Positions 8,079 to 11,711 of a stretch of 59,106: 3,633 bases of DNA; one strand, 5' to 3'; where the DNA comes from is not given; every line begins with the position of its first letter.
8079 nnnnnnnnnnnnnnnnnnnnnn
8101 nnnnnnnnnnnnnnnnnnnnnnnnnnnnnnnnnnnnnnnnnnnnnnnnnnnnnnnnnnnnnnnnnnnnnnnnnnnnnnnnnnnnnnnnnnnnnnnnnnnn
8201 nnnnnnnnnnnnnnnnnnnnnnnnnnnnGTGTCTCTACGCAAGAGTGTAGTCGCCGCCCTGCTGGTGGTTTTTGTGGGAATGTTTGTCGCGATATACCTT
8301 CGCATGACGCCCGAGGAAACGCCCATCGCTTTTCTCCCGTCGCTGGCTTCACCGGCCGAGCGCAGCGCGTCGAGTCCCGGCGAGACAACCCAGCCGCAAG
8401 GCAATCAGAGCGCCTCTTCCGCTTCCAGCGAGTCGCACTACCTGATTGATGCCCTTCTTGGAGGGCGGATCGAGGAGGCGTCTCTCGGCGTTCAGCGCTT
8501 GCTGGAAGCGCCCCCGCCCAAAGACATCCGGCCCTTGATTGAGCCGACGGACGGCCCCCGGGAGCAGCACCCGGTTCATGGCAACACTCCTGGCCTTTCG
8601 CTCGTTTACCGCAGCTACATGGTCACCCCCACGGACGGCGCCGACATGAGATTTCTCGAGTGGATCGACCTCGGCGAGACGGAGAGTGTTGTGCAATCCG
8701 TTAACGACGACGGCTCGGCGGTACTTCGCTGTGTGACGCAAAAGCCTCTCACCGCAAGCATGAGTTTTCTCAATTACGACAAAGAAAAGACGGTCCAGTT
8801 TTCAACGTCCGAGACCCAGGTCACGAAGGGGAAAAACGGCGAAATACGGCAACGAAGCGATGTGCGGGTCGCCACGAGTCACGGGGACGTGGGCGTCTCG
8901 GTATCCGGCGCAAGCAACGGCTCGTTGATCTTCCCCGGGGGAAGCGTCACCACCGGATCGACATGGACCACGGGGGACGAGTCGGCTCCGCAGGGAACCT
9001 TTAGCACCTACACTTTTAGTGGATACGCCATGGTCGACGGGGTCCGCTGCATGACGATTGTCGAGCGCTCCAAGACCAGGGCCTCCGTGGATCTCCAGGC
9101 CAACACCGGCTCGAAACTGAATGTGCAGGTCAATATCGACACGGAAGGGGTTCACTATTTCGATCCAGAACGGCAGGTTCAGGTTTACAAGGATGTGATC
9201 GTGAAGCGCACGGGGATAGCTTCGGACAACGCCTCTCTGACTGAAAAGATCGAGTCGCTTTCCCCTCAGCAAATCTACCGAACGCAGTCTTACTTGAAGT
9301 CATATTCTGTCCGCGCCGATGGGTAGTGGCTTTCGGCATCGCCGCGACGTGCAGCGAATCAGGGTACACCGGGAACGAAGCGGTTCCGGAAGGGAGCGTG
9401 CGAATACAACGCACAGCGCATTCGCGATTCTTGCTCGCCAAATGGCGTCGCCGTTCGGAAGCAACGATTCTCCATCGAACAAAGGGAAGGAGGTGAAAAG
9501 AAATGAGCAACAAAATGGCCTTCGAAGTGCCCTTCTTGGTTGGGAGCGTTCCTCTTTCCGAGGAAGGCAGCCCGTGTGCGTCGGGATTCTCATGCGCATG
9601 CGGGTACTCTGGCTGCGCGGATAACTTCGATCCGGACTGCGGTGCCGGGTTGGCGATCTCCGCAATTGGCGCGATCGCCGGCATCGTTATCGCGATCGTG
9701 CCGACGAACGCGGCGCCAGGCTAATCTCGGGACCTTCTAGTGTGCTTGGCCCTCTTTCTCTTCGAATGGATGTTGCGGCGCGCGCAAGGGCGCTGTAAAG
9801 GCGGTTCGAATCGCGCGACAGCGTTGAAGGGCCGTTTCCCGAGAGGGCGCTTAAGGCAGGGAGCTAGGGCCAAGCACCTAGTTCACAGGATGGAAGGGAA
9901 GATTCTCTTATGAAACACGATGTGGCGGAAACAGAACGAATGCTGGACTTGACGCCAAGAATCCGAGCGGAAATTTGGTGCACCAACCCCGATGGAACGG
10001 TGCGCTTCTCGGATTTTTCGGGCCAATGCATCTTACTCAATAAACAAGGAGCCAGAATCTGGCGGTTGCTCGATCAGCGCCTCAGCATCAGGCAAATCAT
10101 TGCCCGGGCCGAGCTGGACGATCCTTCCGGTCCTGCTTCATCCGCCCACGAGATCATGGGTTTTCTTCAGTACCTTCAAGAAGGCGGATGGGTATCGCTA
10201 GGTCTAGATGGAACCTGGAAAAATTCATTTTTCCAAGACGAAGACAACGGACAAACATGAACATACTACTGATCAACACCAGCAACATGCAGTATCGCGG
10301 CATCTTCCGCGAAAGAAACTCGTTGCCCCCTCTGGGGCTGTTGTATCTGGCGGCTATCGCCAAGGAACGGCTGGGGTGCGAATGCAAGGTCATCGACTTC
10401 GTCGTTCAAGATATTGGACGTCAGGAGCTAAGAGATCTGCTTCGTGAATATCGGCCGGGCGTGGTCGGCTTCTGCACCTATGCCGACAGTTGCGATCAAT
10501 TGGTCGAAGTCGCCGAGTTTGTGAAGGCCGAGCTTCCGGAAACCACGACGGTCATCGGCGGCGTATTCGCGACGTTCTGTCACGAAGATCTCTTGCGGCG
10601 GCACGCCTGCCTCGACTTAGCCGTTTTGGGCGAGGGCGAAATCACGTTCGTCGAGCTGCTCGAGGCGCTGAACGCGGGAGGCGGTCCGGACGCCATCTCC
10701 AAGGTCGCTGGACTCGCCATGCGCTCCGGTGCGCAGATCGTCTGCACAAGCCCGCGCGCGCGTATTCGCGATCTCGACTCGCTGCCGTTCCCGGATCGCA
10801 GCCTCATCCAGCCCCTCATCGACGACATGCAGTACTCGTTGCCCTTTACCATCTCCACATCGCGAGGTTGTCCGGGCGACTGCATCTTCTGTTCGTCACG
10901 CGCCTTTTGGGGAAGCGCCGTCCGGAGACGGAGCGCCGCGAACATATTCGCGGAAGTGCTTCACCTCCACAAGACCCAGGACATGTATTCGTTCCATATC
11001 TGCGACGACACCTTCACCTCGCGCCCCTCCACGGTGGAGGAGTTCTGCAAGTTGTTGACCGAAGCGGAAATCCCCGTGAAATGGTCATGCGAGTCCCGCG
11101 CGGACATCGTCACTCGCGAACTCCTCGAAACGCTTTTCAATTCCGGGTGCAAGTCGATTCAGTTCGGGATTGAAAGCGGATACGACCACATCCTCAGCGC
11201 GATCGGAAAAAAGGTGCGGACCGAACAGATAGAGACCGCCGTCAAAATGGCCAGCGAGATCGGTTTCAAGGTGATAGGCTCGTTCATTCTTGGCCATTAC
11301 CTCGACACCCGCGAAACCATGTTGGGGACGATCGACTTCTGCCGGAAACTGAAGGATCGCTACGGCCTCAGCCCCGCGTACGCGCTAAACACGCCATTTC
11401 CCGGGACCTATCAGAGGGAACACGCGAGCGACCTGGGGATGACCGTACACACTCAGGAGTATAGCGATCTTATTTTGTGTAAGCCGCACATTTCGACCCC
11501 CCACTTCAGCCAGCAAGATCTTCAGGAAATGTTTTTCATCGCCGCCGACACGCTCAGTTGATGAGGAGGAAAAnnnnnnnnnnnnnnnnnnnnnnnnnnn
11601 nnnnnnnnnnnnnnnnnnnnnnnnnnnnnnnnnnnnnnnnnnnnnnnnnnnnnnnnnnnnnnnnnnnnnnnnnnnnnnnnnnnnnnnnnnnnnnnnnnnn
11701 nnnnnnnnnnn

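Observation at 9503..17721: RiPP-like biosynthetic gene cluster with two radical SAM enzymes and a Cys-rich precursor, a candidate new ranthipeptide/sactipeptide-type product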

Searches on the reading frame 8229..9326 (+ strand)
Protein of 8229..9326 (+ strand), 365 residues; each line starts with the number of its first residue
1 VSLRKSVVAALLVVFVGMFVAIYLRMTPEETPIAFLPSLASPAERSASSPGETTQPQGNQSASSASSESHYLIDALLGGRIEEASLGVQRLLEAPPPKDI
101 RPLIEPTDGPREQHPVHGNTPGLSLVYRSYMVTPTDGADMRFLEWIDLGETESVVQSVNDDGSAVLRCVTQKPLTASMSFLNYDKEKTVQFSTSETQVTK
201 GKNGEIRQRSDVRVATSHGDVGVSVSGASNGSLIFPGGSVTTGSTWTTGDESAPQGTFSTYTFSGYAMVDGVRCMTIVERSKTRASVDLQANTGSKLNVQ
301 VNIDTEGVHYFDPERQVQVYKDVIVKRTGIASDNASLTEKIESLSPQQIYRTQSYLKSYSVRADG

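Call 3: search_protein_families(library=pfam, proteins=[window:8229-9326:+], max_evalue=0.01)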
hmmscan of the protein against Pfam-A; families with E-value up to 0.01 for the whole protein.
window:8229-9326:+ (365 aa): 0 families

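Call 4: search_protein_families(library=ncbifam, proteins=[window:8229-9326:+], max_evalue=0.01)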
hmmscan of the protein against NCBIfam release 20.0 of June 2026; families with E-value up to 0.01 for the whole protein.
window:8229-9326:+ (365 aa): 0 families

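Call 47: find_homologous_proteins(query=window:8229-9326:+, max_evalue=0.001)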
Query window:8229-9326:+ (365 aa): 1 proteins with E <= 0.001 among 6224 candidates.
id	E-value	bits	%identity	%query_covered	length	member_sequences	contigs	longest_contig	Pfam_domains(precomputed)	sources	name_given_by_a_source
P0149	1.4e-235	799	100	100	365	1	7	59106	-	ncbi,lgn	-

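Call 56: predict_structure(protein=window:8229-9326:+)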
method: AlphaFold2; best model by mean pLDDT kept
length: 365 residues; sequences in the alignment: 1
mean_pLDDT: 36.1   pTM: 0.18
mean pLDDT of the five models: 36.1, 35.5, 33.3, 31.2, 30.0
residues with pLDDT >= 90: 4; 70-90: 18; 50-70: 10; < 50: 333
segments of 3 or more residues with pLDDT < 50: 27-77, 88-365
pLDDT, mean of each block of 10 residues (from residue 1): 76 88 62 34 34 33 41 46 50 42 31 33 35 31 36 30 28 22 24 27 31 26 25 28 26 29 29 28 30 31 31 29 36 42 42 35 29
secondary structure, 60 per line:
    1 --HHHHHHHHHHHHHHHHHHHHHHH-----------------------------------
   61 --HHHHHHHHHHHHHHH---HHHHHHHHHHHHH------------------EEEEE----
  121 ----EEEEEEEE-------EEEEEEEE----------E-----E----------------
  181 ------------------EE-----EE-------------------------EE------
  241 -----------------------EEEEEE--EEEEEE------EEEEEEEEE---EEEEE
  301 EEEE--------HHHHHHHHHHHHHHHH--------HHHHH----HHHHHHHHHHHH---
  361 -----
elements in order: H3-25 H63-77 H81-93 E112-116 E125-132 E140-147 E264-269 E272-277 E284-292 E296-304 H313-328 H337-341 H346-357

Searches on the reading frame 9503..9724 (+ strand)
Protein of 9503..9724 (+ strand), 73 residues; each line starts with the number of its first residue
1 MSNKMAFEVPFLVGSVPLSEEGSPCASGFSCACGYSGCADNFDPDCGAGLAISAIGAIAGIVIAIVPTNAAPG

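Call 3: search_protein_families(library=pfam, proteins=[window:9503-9724:+], max_evalue=0.01)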
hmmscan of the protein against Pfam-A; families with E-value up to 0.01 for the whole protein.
window:9503-9724:+ (73 aa): 0 families

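Call 4: search_protein_families(library=ncbifam, proteins=[window:9503-9724:+], max_evalue=0.01)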
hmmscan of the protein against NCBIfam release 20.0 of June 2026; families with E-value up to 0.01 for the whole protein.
window:9503-9724:+ (73 aa): 0 families

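Call 34: find_homologous_proteins(query=A2, max_evalue=0.001)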
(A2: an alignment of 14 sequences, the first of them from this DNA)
Query A2 (14 sequences) (73 aa, profile of the alignment): 26 proteins with E <= 0.001 among 8000 candidates.
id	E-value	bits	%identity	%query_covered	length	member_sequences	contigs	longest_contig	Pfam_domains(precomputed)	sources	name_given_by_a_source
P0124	1.1e-25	108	-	-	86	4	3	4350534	-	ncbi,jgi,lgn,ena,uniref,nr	ncbi:hypothetical protein [Vallitalea guaymasensis]|uniref:hypothetical protein n=1 Tax=Vallitalea g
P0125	3.2e-25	106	-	-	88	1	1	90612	-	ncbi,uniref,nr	ncbi:hypothetical protein [Vallitalea maricola]|uniref:Uncharacterized protein n=1 Tax=Vallitalea ma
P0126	5.2e-25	105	50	16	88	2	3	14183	-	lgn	-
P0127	2.3e-23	100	42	32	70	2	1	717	-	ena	-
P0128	4.8e-23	99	42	44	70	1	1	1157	-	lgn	-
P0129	1.8e-22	97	43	34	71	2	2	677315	-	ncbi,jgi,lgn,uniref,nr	ncbi:hypothetical protein C8E03_102489 [Lachnotalea glycerini]|jgi:hypothetical protein|uniref:Uncha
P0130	4.2e-22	96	33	75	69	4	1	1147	-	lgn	-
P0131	5.8e-22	96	27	81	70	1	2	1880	-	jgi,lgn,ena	-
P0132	1.9e-21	94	36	44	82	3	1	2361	-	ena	-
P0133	6.0e-21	92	45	41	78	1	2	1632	-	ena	-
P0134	1.4e-20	91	39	75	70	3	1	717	-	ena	-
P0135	2.1e-20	91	55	15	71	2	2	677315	-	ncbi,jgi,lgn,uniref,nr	ncbi:hypothetical protein C8E03_102487 [Lachnotalea glycerini]|jgi:hypothetical protein|uniref:Uncha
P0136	4.9e-20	89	53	21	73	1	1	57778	-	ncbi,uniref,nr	ncbi:hypothetical protein SH1V18_46450 [Vallitalea longa]|uniref:Bacteriocin n=1 Tax=Vallitalea long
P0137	5.4e-20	89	33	58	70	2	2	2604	-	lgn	-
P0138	3.4e-19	87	64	15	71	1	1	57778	-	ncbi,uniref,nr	ncbi:hypothetical protein SH1V18_46460 [Vallitalea longa]|uniref:Uncharacterized protein n=1 Tax=Val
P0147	3.8e-7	48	67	100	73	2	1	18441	-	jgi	-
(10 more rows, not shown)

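Call 36: find_encoding_contigs(protein=P0147, flank=10000, max_places=2)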
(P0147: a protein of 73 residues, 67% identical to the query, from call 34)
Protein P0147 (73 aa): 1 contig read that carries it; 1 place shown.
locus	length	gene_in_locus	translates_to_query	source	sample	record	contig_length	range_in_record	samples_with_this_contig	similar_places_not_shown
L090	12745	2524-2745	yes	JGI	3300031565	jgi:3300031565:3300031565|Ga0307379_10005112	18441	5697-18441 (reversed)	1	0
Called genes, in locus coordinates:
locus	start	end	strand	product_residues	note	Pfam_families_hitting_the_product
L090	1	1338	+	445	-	?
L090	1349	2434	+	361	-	-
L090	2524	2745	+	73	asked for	-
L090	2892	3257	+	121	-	PF05402:PqqD (weak)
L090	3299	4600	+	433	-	PF02310:B12-binding, PF04055:Radical_SAM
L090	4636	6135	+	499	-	PF05402:PqqD, PF04055:Radical_SAM, PF13353:Fer4_12 (weak)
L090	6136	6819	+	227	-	PF00005:ABC_tran, PF13304:AAA_21 (faint)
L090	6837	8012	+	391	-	PF02687:FtsX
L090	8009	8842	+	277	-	PF02517:Rce1-like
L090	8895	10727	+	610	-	PF00664:ABC_membrane, PF00005:ABC_tran, PF13304:AAA_21 (faint)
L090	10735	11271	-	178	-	-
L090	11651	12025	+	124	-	-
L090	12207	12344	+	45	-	-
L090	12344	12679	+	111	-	-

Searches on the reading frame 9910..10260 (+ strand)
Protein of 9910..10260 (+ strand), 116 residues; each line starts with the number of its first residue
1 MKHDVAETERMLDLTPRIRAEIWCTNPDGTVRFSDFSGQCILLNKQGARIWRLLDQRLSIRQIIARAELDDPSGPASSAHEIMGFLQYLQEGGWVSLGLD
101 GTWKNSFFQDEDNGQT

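Call 3: search_protein_families(library=pfam, proteins=[window:9910-10260:+], max_evalue=0.01)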
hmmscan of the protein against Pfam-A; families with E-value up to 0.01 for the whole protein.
window:9910-10260:+ (116 aa): 1 family
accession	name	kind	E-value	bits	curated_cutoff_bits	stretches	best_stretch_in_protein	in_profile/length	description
PF05402.18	PqqD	-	1.5e-06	28.9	23.4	1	37-95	9-67/67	Coenzyme PQQ synthesis protein D (PqqD)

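Call 4: search_protein_families(library=ncbifam, proteins=[window:9910-10260:+], max_evalue=0.01)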
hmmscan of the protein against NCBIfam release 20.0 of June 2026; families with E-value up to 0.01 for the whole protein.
window:9910-10260:+ (116 aa): 2 families
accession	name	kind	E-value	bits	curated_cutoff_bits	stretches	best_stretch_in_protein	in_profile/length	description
TIGR04248.1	SCM_PqqD_rel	equivalog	0.002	18.3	100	1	30-94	16-80/84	SynChlorMet cassette protein ScmD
TIGR04302.1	geo_PqqD_fam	equivalog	0.0095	16.4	100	0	31-96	39-101/102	GeoRSP system PqqD family peptide chaperone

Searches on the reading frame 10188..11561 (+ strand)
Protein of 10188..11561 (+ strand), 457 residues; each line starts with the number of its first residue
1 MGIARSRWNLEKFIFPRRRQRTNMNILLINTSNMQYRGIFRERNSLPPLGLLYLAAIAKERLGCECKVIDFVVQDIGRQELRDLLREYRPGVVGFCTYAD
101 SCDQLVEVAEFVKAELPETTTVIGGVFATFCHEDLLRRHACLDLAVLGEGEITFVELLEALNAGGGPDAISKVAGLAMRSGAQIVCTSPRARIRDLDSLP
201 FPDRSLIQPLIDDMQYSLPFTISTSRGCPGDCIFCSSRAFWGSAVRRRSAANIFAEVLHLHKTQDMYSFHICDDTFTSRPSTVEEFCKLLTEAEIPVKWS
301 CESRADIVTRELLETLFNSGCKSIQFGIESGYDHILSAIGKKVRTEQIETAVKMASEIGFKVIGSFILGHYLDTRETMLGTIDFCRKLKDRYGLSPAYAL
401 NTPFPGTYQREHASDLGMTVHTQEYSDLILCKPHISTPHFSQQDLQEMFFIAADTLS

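Call 3: search_protein_families(library=pfam, proteins=[window:10188-11561:+], max_evalue=0.01)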
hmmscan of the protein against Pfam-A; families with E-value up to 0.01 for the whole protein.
window:10188-11561:+ (457 aa): 2 families
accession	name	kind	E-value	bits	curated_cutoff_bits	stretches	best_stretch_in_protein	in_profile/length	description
PF04055.27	Radical_SAM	-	2.4e-21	77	29.5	1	222-385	1-166/166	Radical SAM superfamily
PF02310.24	B12-binding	-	1.1e-18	67.7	32.1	1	45-158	11-121/121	B12 binding domain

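Call 4: search_protein_families(library=ncbifam, proteins=[window:10188-11561:+], max_evalue=0.01)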
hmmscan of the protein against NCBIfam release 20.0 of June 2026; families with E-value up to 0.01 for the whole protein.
window:10188-11561:+ (457 aa): 31 families (the best 25 are shown)
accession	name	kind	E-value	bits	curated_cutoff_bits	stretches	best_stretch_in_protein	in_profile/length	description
TIGR02026.1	BchE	equivalog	6.3e-49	167.1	481.35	1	43-385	17-362/497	magnesium-protoporphyrin IX monomethyl ester anaerobic oxidative cyclase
NF050148.1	rSAM_ApyD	equivalog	8.2e-48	163.2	750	1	81-416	67-397/645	RiPP biosynthesis radical SAM protein ApyD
TIGR03471.1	HpnJ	equivalog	1.9e-42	145.7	577.6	1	65-447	46-423/472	hopanoid biosynthesis associated radical SAM protein HpnJ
TIGR04367.1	HpnR_B12_rSAM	equivalog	3e-34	118.4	650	1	24-411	1-371/490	hopanoid C-3 methylase HpnR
TIGR04479.1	bcpD_PhpK_rSAM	subfamily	1.2e-33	116.3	600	1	45-389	69-410/504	PhpK family radical SAM P-methyltransferase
TIGR04385.1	B12_rSAM_cofa1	equivalog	1.6e-33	116.6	450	1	26-389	2-365/438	B12 lower ligand biosynthesis radical SAM protein BzaD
TIGR04014.1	B12_SAM_MJ_0865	equivalog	4.9e-31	108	360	1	107-400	56-349/434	methyl-coenzyme M reductase glutamine C-methyltransferase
TIGR04013.1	B12_SAM_MJ_1487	hypoth_equivalog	2.9e-28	98.8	251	1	83-413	37-357/382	TIGR04013 family B12-binding domain/radical SAM domain-containing protein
NF033712.0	B12_rSAM_KedN5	subfamily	6.9e-27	93.9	700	1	48-277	17-252/624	KedN5 family methylcobalamin-dependent radical SAM C-methyltransferase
TIGR04072.2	rSAM_ladder_B12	equivalog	1.2e-26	93.4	360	1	47-390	17-351/443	lipid biosynthesis B12-binding/radical SAM protein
TIGR03975.1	rSAM_ocin_1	subfamily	4.5e-26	91.5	281.85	1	85-369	124-411/606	RiPP maturation radical SAM C-methyltransferase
NF038361.1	rSAM_Sden_1168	equivalog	4.6e-25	88.2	575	1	27-382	66-445/560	Sden_1168 family B12-binding radical SAM P-methyltransferase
TIGR04190.1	B12_SAM_Ta0216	equivalog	1e-20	73.9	500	1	106-392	97-398/554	TIGR04190 family B12-binding domain/radical SAM domain protein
NF033070.1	rSAM_AprD4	equivalog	1.2e-19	70.6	500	1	42-424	36-401/456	AprD4 family radical SAM diol-dehydratase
NF040542.1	rSAM_RCCLKC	equivalog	3.2e-16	59.5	450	1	96-368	56-330/423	arsinothricin biosynthesis radical SAM protein ArsL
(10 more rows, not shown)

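Call 39: search_solved_structures(query=window:10257-11561:+, max_evalue=0.00001)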
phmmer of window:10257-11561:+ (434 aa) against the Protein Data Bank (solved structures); distinct sequences matched with E-value up to 0.00001: 4.
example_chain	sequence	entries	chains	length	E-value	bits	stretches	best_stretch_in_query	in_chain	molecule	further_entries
9ccb_A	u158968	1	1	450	2.1e-21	79.8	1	99-385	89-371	Radical SAM core domain-containing protein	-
6fd2_B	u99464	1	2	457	6.8e-17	64.9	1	171-396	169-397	Putative apramycin biosynthetic oxidoreductase 4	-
7kdx_A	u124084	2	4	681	7.1e-12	48.4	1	27-269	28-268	Methyltransferase TokK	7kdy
9n1b_A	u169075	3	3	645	7e-10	41.8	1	124-253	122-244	Radical SAM protein | Radical SAM enzyme CysS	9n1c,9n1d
